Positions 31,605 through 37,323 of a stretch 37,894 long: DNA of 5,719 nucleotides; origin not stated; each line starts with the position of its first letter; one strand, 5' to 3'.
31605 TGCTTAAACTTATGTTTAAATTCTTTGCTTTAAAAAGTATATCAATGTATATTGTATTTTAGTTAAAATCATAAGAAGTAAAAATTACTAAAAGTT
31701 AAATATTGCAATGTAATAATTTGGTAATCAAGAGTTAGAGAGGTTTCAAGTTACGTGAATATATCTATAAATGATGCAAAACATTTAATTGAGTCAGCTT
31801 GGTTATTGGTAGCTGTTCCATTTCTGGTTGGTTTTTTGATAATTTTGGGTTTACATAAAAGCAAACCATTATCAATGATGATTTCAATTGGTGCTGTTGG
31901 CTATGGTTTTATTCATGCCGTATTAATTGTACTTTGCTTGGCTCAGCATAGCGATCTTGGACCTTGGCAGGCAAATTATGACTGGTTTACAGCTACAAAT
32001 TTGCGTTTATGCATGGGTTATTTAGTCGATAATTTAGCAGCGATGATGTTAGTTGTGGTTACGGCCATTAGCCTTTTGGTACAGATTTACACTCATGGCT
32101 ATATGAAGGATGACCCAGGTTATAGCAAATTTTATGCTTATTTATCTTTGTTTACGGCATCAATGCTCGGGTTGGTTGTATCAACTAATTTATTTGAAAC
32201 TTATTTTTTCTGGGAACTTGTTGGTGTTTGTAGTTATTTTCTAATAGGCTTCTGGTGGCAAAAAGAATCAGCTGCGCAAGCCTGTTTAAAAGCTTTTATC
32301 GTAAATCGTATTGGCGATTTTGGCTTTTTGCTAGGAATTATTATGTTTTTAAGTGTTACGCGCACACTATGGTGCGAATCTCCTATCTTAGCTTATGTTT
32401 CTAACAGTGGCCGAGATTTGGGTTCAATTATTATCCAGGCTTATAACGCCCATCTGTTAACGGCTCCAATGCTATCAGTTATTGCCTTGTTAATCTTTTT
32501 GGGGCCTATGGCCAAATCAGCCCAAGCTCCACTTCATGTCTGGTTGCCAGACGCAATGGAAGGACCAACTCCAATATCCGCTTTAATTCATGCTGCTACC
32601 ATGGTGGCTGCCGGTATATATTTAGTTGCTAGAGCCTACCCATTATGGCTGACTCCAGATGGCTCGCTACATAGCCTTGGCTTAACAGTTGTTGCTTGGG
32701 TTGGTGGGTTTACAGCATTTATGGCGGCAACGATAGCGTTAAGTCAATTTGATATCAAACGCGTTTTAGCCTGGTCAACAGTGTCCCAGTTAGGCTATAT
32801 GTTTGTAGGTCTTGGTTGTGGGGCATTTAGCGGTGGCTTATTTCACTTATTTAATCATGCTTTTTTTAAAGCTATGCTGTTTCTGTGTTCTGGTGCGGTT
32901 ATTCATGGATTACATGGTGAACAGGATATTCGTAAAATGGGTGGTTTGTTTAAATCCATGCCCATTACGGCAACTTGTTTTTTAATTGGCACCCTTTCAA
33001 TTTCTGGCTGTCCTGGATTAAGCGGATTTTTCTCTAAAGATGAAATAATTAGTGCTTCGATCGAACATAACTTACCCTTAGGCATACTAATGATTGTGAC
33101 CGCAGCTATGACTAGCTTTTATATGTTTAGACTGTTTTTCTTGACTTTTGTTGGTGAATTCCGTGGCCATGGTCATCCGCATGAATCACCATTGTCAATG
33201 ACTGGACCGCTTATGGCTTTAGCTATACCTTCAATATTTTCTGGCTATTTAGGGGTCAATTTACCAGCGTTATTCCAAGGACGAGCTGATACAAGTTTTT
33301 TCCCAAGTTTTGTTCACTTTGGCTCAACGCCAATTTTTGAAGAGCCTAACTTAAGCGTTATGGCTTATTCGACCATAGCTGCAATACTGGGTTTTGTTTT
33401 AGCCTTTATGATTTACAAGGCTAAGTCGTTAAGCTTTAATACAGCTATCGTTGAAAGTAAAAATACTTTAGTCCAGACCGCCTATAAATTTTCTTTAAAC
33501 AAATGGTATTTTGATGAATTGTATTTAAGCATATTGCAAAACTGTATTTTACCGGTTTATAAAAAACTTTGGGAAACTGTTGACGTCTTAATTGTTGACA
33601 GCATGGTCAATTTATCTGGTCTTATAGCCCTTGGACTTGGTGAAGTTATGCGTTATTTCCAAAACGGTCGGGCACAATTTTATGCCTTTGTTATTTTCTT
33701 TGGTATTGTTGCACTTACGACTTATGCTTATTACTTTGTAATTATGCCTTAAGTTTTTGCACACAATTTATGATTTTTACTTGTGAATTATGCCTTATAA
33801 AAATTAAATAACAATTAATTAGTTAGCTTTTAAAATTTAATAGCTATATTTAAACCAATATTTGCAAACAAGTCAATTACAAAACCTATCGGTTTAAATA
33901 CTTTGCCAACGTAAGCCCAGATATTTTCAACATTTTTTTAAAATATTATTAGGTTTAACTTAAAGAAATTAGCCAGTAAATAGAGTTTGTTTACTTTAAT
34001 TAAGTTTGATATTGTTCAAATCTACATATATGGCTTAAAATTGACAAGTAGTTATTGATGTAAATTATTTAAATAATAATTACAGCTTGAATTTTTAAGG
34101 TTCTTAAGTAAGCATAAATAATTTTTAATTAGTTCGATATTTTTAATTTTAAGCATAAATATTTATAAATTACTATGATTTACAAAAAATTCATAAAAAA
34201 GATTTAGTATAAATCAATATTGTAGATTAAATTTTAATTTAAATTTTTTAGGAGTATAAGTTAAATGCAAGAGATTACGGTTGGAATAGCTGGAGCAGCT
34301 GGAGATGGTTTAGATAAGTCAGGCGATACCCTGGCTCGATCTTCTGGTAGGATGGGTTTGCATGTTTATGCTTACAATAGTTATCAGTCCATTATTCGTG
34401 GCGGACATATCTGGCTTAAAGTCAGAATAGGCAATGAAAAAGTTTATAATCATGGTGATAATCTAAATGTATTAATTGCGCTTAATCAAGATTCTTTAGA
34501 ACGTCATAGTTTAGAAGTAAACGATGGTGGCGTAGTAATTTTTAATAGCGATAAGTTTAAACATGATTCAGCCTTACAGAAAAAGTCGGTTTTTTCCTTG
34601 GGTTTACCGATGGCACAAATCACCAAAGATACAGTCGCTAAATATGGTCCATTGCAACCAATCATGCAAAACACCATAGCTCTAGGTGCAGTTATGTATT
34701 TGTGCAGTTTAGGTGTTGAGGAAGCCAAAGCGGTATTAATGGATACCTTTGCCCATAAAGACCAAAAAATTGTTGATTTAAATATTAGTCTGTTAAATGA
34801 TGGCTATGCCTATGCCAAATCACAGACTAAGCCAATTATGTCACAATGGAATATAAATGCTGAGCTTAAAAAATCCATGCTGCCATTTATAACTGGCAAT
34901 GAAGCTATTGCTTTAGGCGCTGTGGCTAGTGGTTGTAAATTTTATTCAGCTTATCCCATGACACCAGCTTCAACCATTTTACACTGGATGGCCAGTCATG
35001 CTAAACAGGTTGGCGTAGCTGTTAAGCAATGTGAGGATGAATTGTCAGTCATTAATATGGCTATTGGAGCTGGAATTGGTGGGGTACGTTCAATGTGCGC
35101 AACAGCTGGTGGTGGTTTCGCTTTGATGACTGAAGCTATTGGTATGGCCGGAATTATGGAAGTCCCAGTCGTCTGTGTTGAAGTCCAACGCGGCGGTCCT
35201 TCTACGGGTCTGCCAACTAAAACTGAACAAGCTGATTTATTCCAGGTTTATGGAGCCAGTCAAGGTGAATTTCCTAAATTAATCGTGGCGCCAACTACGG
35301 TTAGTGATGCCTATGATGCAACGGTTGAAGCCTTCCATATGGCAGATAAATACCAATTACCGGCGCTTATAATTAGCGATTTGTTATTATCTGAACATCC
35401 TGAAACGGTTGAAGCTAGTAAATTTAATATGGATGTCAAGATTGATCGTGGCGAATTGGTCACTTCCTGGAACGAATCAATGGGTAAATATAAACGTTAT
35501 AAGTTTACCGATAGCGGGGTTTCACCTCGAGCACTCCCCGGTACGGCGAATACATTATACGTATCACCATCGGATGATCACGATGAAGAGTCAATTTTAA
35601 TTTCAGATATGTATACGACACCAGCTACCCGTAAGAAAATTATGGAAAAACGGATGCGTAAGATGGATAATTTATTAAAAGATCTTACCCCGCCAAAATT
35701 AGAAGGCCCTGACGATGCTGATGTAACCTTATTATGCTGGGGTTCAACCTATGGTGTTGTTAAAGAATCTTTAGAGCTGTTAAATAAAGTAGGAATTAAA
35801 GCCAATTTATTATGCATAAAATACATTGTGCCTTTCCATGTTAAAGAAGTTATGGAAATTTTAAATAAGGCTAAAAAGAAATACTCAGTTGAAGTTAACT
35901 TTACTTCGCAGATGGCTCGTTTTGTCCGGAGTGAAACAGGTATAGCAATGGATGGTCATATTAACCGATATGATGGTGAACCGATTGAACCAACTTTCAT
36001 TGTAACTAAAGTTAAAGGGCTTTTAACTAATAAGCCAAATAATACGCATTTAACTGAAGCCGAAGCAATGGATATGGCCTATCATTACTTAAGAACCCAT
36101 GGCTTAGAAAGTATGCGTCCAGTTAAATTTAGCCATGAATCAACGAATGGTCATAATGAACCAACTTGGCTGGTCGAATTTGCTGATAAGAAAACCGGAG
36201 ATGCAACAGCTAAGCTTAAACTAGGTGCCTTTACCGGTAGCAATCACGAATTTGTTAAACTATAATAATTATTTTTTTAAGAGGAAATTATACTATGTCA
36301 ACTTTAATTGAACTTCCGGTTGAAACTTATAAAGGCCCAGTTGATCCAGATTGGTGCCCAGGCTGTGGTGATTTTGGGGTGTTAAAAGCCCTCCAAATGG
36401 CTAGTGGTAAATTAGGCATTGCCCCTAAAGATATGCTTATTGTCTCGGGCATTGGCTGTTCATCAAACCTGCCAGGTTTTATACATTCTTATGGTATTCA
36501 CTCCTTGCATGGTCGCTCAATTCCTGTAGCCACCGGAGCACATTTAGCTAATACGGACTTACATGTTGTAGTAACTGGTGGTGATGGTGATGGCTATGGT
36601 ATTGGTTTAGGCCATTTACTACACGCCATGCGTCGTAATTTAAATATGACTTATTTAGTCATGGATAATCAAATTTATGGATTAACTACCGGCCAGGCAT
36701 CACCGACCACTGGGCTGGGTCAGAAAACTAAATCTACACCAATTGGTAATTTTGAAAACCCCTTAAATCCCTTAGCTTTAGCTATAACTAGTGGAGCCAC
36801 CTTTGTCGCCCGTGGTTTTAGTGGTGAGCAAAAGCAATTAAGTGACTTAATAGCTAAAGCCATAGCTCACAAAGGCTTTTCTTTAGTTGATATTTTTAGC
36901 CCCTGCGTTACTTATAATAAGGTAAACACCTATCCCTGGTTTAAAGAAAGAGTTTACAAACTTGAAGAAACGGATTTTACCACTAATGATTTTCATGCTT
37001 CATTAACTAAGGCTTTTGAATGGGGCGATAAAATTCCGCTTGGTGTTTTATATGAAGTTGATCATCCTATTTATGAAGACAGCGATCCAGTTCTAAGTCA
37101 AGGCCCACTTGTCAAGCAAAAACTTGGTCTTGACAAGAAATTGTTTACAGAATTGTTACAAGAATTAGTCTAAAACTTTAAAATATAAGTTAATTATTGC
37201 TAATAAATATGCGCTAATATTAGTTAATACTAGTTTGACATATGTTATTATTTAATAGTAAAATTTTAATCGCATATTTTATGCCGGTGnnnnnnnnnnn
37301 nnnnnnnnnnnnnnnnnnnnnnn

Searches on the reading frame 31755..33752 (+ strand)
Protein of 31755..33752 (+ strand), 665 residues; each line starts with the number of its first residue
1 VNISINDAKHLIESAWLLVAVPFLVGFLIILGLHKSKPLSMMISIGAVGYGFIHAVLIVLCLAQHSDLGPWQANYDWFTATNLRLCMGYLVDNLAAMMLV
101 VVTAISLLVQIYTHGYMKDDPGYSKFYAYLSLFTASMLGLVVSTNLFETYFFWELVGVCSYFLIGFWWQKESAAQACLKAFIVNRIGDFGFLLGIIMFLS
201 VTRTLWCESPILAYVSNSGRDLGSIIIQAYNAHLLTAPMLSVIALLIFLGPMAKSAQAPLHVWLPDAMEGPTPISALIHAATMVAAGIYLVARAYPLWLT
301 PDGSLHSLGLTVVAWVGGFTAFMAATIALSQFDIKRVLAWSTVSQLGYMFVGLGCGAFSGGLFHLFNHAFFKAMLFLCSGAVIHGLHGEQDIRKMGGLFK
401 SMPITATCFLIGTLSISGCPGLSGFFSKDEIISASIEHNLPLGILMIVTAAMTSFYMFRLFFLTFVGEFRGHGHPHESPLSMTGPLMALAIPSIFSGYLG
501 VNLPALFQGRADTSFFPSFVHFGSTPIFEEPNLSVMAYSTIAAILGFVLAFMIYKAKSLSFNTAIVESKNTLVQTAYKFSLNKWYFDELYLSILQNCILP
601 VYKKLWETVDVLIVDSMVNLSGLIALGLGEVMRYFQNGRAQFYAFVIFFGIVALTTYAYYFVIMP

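Call 73: search_protein_families(library=pfam, proteins=[window:31755-33752:+], max_evalue=0.001)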
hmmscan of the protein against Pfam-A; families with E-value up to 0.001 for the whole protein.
window:31755-33752:+ (665 aa): 3 families
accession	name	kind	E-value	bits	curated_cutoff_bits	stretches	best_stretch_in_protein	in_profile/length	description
PF00361.26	Proton_antipo_M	-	3.1e-80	270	21.5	1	143-452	1-293/294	NADH:quinone oxidoreductase/Mrp antiporter, TM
PF00662.26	Proton_antipo_N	-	3.5e-18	65.7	24.5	1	77-127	1-51/51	NADH-Ubiquinone oxidoreductase (complex I), chain 5 N-terminus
PF01010.25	Proton_antipo_C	-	6.8e-05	23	26.8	1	473-597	91-231/243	NADH-dehyrogenase subunit F, TMs, (complex I) C-terminus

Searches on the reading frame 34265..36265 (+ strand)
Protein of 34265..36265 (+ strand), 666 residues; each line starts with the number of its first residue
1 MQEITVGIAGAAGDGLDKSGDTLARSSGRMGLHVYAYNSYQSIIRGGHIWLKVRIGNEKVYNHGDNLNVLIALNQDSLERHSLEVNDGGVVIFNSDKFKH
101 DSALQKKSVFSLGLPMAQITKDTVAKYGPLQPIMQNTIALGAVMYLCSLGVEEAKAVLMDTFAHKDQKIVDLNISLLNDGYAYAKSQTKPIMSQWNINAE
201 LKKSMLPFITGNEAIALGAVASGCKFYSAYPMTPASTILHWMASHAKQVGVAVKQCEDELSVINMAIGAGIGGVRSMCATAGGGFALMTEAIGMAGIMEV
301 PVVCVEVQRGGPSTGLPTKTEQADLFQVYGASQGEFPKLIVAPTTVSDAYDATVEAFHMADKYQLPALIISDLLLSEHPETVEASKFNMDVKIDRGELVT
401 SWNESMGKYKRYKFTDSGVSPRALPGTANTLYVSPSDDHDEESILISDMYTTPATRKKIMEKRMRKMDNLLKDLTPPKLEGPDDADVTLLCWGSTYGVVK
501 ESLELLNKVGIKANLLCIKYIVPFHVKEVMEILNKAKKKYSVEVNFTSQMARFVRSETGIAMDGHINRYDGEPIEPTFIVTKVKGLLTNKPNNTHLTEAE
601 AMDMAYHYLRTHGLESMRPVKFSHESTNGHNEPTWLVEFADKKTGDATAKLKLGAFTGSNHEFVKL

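Call 73: search_protein_families(library=pfam, proteins=[window:34265-36265:+], max_evalue=0.001)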
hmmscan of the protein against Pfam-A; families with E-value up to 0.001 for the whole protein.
window:34265-36265:+ (666 aa): 3 families
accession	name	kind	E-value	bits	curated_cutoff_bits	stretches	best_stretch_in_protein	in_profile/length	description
PF01855.24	POR_N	-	2.3e-49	168.7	27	1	218-390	2-173/231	Pyruvate flavodoxin/ferredoxin oxidoreductase, thiamine diP-bdg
PF01558.24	POR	-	5.8e-31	108.4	27.4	1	12-181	1-172/173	Pyruvate ferredoxin/flavodoxin oxidoreductase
PF17147.9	PFOR_II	-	2.7e-06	28.1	27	1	485-558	1-78/102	Pyruvate:ferredoxin oxidoreductase core domain II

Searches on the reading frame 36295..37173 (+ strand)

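Call 73: search_protein_families(library=pfam, proteins=[window:36295-37173:+], max_evalue=0.001)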
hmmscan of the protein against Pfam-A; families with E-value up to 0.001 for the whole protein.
window:36295-37173:+ (292 aa): 2 families
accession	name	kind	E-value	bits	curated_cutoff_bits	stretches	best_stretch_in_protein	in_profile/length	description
PF02775.26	TPP_enzyme_C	-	1.2e-31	110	21.9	1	54-200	3-151/151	Thiamine pyrophosphate enzyme, C-terminal TPP binding domain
PF12367.13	PFO_beta_C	-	2e-22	79.4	24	1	204-267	1-64/66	Pyruvate ferredoxin oxidoreductase beta subunit C terminal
